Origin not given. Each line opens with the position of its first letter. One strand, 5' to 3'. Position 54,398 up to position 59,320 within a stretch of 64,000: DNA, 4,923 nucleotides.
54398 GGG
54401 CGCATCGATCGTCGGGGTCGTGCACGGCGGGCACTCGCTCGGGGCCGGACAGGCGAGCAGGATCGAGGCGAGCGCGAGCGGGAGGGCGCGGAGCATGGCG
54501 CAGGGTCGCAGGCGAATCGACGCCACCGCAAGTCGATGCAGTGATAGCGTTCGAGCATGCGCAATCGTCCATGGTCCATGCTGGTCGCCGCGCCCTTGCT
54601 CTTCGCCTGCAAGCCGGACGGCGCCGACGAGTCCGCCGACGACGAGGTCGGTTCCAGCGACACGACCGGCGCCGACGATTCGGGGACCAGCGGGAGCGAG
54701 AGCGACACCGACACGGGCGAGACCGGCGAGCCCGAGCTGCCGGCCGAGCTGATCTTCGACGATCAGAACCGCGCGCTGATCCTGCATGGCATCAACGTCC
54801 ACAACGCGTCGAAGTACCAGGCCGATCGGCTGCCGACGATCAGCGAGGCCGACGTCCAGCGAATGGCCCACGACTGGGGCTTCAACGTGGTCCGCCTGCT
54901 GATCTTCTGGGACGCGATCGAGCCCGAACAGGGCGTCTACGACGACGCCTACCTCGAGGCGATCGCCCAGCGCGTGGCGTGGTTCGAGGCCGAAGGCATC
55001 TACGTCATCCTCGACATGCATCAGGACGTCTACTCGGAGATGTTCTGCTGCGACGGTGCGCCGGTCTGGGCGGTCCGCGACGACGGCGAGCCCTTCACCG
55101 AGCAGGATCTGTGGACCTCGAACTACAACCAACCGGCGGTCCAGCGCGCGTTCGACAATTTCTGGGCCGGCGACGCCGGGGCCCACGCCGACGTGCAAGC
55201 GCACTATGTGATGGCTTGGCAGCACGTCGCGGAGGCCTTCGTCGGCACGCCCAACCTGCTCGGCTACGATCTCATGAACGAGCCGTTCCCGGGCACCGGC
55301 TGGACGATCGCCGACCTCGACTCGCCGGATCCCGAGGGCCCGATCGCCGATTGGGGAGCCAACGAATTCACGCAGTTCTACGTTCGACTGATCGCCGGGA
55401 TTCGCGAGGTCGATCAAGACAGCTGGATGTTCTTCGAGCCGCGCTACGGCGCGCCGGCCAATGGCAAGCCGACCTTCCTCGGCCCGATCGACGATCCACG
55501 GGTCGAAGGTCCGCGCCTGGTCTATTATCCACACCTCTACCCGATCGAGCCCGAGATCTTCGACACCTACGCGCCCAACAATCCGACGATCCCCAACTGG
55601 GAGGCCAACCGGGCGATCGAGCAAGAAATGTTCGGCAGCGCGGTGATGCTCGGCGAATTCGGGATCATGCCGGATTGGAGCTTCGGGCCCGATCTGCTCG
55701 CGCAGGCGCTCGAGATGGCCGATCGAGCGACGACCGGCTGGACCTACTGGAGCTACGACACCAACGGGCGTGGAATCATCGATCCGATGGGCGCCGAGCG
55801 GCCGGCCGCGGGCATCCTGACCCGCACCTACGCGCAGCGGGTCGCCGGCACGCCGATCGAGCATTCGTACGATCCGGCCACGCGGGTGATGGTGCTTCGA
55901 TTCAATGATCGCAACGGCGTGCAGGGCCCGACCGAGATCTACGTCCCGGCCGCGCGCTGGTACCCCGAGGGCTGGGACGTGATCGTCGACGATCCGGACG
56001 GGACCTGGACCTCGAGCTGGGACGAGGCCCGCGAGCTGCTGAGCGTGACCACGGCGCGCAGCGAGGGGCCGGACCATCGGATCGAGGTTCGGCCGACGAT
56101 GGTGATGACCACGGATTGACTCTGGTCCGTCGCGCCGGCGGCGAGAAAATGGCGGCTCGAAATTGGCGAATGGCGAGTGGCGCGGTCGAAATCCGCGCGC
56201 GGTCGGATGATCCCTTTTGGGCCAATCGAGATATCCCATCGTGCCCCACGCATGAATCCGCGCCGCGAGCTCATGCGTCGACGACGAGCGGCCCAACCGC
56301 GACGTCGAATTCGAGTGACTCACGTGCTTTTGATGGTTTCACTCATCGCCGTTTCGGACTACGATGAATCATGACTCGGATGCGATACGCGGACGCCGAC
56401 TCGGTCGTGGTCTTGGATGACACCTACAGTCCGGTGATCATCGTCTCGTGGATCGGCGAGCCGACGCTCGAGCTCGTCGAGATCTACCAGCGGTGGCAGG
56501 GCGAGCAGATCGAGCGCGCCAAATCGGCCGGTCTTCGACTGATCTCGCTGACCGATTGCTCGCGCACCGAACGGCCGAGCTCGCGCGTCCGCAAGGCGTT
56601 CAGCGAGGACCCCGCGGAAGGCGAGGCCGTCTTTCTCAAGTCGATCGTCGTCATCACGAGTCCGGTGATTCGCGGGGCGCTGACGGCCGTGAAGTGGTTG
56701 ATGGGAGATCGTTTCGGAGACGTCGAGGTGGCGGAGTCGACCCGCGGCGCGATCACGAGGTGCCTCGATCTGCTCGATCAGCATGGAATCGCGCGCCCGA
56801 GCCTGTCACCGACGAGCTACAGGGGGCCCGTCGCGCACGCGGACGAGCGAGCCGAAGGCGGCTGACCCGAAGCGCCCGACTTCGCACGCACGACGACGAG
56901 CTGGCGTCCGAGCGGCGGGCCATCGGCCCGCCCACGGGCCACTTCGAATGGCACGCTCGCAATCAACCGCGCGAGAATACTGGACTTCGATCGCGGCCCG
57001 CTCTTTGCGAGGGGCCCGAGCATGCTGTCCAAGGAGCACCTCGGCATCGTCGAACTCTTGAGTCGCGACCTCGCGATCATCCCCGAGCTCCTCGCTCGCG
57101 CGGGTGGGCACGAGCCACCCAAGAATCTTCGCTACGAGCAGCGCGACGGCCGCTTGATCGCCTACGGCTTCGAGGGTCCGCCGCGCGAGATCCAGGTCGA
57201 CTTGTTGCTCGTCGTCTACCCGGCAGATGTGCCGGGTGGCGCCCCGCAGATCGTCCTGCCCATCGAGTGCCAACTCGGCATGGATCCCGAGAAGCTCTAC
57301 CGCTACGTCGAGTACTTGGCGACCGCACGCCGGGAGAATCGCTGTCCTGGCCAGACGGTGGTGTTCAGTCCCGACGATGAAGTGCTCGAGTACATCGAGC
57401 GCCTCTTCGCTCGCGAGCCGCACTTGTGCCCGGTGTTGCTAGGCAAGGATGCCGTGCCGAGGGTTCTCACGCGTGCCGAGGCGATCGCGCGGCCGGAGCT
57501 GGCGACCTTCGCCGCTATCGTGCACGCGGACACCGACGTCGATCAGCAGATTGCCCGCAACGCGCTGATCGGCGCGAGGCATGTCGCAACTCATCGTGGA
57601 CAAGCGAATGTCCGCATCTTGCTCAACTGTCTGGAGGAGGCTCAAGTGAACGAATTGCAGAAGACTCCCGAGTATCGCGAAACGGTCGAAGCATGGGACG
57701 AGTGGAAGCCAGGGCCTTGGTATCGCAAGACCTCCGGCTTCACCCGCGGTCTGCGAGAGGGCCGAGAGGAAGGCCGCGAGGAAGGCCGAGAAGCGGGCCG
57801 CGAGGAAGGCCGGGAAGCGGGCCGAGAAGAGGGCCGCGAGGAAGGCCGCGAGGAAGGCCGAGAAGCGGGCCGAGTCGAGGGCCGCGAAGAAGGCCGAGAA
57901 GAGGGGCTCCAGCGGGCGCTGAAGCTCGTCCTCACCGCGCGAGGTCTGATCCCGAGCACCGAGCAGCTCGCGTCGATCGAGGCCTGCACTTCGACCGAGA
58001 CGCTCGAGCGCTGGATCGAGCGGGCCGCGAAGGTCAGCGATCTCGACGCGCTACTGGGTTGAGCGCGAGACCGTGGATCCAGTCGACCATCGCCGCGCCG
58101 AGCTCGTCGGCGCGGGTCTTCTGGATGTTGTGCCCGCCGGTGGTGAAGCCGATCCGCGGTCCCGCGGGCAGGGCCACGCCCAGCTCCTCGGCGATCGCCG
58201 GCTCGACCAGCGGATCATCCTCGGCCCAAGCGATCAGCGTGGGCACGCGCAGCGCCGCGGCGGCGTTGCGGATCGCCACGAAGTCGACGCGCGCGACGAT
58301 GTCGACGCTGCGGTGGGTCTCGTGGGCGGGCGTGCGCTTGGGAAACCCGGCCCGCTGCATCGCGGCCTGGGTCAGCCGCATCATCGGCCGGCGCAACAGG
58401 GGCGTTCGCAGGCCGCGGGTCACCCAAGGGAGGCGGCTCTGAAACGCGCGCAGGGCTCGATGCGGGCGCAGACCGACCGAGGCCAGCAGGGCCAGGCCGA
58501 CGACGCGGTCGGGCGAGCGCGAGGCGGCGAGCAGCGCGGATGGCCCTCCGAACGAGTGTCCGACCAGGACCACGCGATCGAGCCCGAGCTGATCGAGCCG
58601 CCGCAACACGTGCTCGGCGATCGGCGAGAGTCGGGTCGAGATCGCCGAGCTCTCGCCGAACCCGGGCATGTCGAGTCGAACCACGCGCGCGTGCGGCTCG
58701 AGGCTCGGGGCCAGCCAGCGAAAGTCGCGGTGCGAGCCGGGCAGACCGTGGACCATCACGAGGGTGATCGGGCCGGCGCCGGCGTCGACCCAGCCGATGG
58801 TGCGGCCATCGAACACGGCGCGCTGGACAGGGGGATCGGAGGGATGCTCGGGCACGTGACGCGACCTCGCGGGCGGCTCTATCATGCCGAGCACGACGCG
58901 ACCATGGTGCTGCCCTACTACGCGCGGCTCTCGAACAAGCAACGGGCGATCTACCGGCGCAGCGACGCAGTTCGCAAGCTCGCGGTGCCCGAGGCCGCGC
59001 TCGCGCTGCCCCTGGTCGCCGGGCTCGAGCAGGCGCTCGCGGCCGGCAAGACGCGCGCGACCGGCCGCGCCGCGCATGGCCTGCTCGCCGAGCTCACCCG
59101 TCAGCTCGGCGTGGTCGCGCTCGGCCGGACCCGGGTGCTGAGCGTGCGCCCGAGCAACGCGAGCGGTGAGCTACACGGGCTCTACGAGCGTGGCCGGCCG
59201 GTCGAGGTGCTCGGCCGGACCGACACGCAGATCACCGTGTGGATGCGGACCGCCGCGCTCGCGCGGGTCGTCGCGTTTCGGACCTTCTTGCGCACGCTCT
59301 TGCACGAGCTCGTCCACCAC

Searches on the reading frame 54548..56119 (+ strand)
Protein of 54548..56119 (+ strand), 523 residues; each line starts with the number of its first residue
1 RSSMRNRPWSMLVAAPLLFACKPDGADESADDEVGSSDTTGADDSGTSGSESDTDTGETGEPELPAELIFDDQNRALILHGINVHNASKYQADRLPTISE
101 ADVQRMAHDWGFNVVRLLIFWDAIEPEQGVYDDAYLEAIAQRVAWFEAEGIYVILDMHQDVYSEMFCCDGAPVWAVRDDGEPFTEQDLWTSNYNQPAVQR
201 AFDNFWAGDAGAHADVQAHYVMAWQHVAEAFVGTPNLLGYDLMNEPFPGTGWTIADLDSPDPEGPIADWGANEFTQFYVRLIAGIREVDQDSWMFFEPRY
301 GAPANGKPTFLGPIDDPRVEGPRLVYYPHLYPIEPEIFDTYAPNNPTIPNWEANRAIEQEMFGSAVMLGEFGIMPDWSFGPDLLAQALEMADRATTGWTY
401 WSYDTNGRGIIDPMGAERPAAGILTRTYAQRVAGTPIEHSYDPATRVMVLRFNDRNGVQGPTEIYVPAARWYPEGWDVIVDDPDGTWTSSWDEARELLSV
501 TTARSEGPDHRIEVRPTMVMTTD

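Call 62: search_protein_families(library=pfam, proteins=[window:54548-56119:+], max_evalue=0.0001)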
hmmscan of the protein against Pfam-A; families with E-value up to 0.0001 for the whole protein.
window:54548-56119:+ (523 aa): 2 families
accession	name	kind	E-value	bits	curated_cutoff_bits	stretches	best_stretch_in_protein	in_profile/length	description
PF00150.24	Cellulase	-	2.6e-30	106.3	23.5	1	81-406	12-271/272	Cellulase (glycosyl hydrolase family 5)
PF18564.7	Glyco_hydro_5_C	-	2.9e-15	57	22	1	426-514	1-87/87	Glycoside hydrolase family 5 C-terminal domain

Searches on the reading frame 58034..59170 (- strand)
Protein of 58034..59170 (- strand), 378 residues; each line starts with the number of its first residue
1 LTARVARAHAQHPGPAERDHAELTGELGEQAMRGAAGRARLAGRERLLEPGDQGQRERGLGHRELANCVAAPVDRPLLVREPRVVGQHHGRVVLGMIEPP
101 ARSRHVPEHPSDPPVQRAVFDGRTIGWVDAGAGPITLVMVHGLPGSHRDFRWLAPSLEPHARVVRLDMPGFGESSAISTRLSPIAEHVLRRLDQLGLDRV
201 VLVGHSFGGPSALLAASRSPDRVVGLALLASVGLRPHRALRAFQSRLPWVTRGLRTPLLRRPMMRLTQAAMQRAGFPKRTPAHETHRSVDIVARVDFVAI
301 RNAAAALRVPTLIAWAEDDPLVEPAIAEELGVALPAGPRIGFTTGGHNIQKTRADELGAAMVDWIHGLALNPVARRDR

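Call 62: search_protein_families(library=pfam, proteins=[window:58034-59170:-], max_evalue=0.0001)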
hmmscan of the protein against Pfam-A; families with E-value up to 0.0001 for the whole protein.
window:58034-59170:- (378 aa): 5 families
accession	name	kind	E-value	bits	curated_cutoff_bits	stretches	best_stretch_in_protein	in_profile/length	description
PF00561.26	Abhydrolase_1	-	2.2e-30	106.6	25.8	1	136-352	2-243/245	alpha/beta hydrolase fold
PF12697.13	Abhydrolase_6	-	2.9e-18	67.8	26.3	1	137-357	1-214/217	Alpha/beta hydrolase family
PF06342.18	DUF1057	-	1.5e-13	51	21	1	136-329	37-233/297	Alpha/beta hydrolase of unknown function (DUF1057)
PF12146.15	Hydrolase_4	-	2.3e-10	40.6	27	1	137-330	7-213/239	Serine aminopeptidase, S33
PF00975.26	Thioesterase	-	2.2e-07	31.7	26.4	1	136-233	2-101/226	Thioesterase domain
